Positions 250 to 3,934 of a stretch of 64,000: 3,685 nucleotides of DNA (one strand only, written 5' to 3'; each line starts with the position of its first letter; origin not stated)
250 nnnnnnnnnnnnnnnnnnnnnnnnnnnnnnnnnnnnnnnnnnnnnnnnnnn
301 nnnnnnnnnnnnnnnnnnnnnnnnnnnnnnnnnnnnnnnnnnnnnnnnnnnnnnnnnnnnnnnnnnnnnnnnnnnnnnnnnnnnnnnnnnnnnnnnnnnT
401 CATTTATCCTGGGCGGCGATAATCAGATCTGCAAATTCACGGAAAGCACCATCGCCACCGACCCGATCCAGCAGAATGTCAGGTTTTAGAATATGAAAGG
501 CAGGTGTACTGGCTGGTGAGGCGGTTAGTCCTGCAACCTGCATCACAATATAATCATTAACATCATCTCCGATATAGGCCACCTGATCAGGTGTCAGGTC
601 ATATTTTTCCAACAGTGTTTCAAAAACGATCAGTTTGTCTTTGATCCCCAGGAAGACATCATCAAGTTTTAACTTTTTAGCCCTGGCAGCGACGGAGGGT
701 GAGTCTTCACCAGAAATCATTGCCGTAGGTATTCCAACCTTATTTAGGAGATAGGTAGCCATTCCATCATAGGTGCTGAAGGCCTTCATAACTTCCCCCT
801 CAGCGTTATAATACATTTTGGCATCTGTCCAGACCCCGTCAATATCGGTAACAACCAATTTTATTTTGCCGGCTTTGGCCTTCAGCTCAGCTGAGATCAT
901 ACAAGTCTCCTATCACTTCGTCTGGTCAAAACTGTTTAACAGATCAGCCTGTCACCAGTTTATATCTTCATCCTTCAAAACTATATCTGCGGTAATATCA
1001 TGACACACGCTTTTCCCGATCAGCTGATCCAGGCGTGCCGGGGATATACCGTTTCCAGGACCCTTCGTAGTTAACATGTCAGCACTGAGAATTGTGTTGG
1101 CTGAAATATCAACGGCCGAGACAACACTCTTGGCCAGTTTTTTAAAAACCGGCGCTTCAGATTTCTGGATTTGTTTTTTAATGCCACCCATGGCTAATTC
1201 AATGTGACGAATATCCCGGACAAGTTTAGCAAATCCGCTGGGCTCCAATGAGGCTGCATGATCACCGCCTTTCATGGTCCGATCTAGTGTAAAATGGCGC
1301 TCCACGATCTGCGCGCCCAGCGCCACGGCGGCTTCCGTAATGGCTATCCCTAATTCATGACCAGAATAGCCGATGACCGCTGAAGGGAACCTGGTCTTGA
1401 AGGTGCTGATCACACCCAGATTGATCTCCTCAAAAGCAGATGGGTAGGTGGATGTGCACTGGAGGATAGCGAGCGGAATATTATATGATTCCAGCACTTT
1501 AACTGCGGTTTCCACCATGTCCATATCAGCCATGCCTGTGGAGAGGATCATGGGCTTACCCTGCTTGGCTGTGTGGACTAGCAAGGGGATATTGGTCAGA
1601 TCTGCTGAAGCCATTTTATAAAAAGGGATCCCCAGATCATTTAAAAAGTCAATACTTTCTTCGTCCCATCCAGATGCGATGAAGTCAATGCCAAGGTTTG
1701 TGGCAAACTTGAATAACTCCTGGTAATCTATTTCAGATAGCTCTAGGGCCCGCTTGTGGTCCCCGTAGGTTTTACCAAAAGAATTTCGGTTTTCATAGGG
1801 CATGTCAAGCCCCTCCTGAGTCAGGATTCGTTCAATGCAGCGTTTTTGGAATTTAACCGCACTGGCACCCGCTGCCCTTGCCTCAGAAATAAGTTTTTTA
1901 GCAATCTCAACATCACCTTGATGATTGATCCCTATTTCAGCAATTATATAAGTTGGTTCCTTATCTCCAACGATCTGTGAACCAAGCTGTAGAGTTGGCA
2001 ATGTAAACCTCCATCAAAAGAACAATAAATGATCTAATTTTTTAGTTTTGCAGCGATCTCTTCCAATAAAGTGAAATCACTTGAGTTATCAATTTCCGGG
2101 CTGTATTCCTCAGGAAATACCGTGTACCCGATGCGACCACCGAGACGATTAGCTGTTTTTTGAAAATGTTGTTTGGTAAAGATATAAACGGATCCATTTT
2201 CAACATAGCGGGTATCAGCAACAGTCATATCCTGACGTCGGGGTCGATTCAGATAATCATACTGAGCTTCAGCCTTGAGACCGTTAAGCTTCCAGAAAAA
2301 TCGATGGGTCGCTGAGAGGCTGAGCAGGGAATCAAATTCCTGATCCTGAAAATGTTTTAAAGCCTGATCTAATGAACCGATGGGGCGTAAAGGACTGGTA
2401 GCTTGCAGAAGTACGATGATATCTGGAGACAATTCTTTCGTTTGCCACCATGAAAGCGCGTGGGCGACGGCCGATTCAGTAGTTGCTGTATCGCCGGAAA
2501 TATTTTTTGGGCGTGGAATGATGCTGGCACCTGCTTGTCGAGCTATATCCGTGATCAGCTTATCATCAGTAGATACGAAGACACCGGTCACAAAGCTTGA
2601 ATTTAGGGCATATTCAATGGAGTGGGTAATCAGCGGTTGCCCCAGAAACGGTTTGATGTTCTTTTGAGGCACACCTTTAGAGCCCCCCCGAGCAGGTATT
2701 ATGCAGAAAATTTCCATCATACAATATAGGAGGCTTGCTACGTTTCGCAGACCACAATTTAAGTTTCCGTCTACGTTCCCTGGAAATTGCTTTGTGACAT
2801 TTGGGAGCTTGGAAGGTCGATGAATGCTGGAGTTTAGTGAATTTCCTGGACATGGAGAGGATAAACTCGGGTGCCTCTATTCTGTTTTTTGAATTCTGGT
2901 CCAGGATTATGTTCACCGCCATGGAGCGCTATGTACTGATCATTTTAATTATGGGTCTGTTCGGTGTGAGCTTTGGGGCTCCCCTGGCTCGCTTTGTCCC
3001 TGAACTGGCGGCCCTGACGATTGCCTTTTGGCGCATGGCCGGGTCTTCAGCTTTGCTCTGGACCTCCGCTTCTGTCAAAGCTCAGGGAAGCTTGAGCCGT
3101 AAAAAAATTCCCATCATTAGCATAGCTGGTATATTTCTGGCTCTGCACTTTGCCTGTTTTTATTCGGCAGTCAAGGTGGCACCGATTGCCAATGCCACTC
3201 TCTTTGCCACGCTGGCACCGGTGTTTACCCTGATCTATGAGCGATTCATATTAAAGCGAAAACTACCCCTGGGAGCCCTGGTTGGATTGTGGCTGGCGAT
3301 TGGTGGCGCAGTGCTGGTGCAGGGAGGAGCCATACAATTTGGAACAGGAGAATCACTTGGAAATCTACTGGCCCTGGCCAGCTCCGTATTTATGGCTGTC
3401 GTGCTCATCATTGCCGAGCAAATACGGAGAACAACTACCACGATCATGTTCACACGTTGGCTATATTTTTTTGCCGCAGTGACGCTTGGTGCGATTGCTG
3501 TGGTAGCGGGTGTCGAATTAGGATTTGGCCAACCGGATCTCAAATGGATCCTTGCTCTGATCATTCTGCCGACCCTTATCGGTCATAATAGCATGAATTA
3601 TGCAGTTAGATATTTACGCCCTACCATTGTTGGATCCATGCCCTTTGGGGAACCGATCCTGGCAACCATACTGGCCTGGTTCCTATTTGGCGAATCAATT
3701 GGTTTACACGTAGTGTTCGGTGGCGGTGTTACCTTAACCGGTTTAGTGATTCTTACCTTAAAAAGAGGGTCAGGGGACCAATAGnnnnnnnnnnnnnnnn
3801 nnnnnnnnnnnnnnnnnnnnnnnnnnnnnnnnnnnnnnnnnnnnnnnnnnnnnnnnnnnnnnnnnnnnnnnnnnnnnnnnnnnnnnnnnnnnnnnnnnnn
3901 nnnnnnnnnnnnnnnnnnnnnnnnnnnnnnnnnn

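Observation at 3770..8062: Teichoic-acid-like phospho-alcohol decoration operon in a diderm: IspD/TarI-like, TagF-like, LicC-like, tandem LicD, GT42 sialyltransferase-like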

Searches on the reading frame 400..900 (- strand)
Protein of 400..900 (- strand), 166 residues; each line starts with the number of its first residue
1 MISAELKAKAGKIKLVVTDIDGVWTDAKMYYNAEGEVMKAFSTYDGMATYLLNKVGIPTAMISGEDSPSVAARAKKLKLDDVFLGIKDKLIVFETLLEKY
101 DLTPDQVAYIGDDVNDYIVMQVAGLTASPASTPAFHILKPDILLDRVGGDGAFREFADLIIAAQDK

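Call 3: search_protein_families(library=pfam, proteins=[window:400-900:-], max_evalue=0.01)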
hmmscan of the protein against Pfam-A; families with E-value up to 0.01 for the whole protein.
window:400-900:- (166 aa): 3 families
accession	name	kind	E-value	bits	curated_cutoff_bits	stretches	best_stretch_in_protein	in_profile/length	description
PF00702.32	Hydrolase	-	2.4e-08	35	26.4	1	46-124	102-191/191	haloacid dehalogenase-like hydrolase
PF13419.12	HAD_2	-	0.00013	22.6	23.8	1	28-125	66-173/178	Haloacid dehalogenase-like hydrolase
PF08282.18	Hydrolase_3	-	0.0024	18.1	20.9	1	88-125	187-224/255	haloacid dehalogenase-like hydrolase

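Call 4: search_protein_families(library=ncbifam, proteins=[window:400-900:-], max_evalue=0.01)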
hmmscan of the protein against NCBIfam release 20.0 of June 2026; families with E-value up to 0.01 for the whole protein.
window:400-900:- (166 aa): 14 families
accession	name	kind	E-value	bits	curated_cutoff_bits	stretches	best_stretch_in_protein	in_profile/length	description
NF058599.1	KDN-9-PPhBT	equivalog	5.1e-48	163.1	180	1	13-162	2-151/152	3-deoxy-D-glycero-D-galacto-nonulopyranosonate 9-phosphatase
TIGR01670.1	KdsC-phosphatas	subfamily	1.1e-41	142.3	106.95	1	13-165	1-153/154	3-deoxy-D-manno-octulosonate 8-phosphate phosphatase, YrbI family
NF007019.0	PRK09484.1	equivalog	4.4e-39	134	208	1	2-166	14-178/187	3-deoxy-manno-octulosonate-8-phosphatase KdsC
TIGR02726.1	phenyl_P_delta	equivalog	6.1e-25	88.4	281.95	1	9-166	3-160/169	phenylphosphate carboxylase subunit delta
NF002245.0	PRK01158.1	equivalog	1.4e-09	37.6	198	1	89-157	158-226/233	phosphoglycolate phosphatase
TIGR01662.1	HAD-SF-IIIA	subfamily_domain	2.3e-09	37.5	44.6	1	14-126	1-134/141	HAD-IIIA family hydrolase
TIGR01487.1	Pglycolate_arch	equivalog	1.2e-07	31.8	122.75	1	88-131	147-190/215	phosphoglycolate phosphatase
TIGR01484.1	HAD-SF-IIB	subfamily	6.8e-05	23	41.8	1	88-127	180-219/221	HAD-IIB family hydrolase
TIGR00099.1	Cof-subfamily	subfamily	0.00013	21.7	137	1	89-126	189-226/256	Cof-type HAD-IIB family hydrolase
TIGR01482.1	SPP-subfamily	subfamily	0.00085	18.9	107.15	0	94-130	155-191/225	sucrose-phosphate phosphatase subfamily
TIGR01525.1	ATPase-IB_hvy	subfamily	0.0023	16.8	346.25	1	52-130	399-477/560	heavy metal translocating P-type ATPase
TIGR01491.1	HAD-SF-IB-PSPlk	hypoth_equivalog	0.0041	16.8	151.9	0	87-127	146-186/201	phosphoserine phosphatase-like hydrolase, archaeal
TIGR01549.1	HAD-SF-IA-v1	subfamily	0.0062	17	23.3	0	40-122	60-147/149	HAD-IA family hydrolase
NF008350.0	PRK11133.1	equivalog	0.0084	15.3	413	0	91-127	251-287/324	phosphoserine phosphatase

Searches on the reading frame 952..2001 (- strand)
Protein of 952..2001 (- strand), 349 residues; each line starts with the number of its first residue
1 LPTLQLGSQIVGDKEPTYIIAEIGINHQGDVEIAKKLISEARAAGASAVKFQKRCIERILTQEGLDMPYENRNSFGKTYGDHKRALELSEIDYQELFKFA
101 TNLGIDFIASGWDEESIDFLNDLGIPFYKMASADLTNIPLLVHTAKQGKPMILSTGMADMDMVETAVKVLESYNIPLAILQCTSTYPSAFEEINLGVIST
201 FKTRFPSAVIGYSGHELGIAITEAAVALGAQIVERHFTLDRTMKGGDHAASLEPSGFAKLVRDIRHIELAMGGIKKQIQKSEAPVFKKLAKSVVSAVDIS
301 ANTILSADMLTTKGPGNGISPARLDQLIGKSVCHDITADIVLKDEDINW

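Call 3: search_protein_families(library=pfam, proteins=[window:952-2001:-], max_evalue=0.01)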
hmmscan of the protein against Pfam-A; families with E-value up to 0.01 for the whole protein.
window:952-2001:- (349 aa): 2 families
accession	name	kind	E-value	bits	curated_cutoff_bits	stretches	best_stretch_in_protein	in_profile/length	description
PF03102.20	NeuB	-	1.5e-80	270.6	22.1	1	37-275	1-240/241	NeuB family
PF08666.17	SAF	-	1.1e-06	29.5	21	1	291-345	2-60/63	SAF domain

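Call 4: search_protein_families(library=ncbifam, proteins=[window:952-2001:-], max_evalue=0.01)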
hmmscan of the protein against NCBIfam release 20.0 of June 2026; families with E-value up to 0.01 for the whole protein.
window:952-2001:- (349 aa): 2 families
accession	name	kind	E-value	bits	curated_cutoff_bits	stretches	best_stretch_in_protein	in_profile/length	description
TIGR03569.1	NeuB_NnaB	equivalog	8.6e-102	340.6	399.65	1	17-340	1-327/329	N-acetylneuraminate synthase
TIGR03586.1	PseI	equivalog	1.1e-70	238.4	340.25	1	17-338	2-323/327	pseudaminic acid synthase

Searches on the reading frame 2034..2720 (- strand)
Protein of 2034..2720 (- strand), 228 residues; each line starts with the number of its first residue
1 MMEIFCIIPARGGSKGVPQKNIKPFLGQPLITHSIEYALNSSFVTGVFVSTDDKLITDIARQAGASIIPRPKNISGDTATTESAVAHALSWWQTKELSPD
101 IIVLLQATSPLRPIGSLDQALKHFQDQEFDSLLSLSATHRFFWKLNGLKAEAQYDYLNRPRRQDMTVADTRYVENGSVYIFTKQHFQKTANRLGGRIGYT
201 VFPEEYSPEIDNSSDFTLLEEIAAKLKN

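Call 3: search_protein_families(library=pfam, proteins=[window:2034-2720:-], max_evalue=0.01)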
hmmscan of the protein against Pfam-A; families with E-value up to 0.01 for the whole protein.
window:2034-2720:- (228 aa): 2 families
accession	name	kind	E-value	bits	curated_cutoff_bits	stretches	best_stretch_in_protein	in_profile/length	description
PF02348.25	CTP_transf_3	-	5.1e-28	98.8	22.6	1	6-136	2-126/217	Cytidylyltransferase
PF12804.13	NTP_transf_3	-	0.0063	17.1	27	0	19-88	15-83/160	MobA-like NTP transferase domain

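Call 4: search_protein_families(library=ncbifam, proteins=[window:2034-2720:-], max_evalue=0.01)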
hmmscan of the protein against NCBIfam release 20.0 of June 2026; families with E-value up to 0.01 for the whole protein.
window:2034-2720:- (228 aa): 6 families
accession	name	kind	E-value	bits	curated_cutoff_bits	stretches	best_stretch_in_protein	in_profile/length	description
TIGR03584.1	PseF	equivalog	3.7e-37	128.1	205.7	1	6-219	2-216/222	pseudaminic acid cytidylyltransferase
NF003950.0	PRK05450.1-3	subfamily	1.1e-15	57.6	234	1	2-128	1-121/248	3-deoxy-manno-octulosonate cytidylyltransferase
NF003952.0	PRK05450.1-5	subfamily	4.1e-14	52.3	193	1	2-129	1-121/250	3-deoxy-manno-octulosonate cytidylyltransferase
NF009905.0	PRK13368.1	subfamily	3.5e-13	49.5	255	1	2-127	1-117/243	3-deoxy-manno-octulosonate cytidylyltransferase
NF003948.0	PRK05450.1-1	equivalog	1.9e-07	30.6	281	1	2-130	4-126/248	3-deoxy-manno-octulosonate cytidylyltransferase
TIGR00466.1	kdsB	equivalog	2.3e-07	30.5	155.2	1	3-87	2-86/241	3-deoxy-manno-octulosonate cytidylyltransferase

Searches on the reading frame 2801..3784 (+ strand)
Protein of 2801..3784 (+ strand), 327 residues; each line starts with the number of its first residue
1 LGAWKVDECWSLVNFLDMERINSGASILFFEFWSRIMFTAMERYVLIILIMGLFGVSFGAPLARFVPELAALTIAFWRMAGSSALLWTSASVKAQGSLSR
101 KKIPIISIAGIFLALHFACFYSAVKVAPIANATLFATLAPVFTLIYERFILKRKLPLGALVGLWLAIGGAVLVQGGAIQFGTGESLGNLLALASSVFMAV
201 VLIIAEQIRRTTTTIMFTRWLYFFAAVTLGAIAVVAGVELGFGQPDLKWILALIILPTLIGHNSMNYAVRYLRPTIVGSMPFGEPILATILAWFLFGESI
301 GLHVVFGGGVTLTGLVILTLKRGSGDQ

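Call 3: search_protein_families(library=pfam, proteins=[window:2801-3784:+], max_evalue=0.01)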
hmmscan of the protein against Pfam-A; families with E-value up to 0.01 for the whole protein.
window:2801-3784:+ (327 aa): 1 family
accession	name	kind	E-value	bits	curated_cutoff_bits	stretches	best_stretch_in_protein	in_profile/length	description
PF00892.27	EamA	-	2.8e-28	99.3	28.2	2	186-319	2-134/135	EamA-like transporter family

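Call 4: search_protein_families(library=ncbifam, proteins=[window:2801-3784:+], max_evalue=0.01)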
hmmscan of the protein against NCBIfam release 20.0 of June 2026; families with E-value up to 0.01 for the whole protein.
window:2801-3784:+ (327 aa): 4 families
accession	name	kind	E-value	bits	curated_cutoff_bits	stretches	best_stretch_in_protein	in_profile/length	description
TIGR00950.1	2A78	equivalog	9e-20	71.2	230.2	1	69-315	16-263/264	carboxylate/amino acid/amine transporter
NF050091.1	ArAmAcExpYddG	equivalog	1.1e-08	35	300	1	64-294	28-258/285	aromatic amino acid exporter YddG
NF008432.0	PRK11272.1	equivalog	2.2e-05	23.8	270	1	127-322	96-289/294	drug/metabolite exporter YedA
TIGR03340.1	phn_DUF6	hypoth_equivalog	0.002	17.9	288.15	1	61-172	169-280/281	phosphonate utilization associated putative membrane protein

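Call 46: search_solved_structures(query=window:2801-3784:+, max_evalue=1)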
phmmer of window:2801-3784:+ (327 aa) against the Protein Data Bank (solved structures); distinct sequences matched with E-value up to 1: 0.
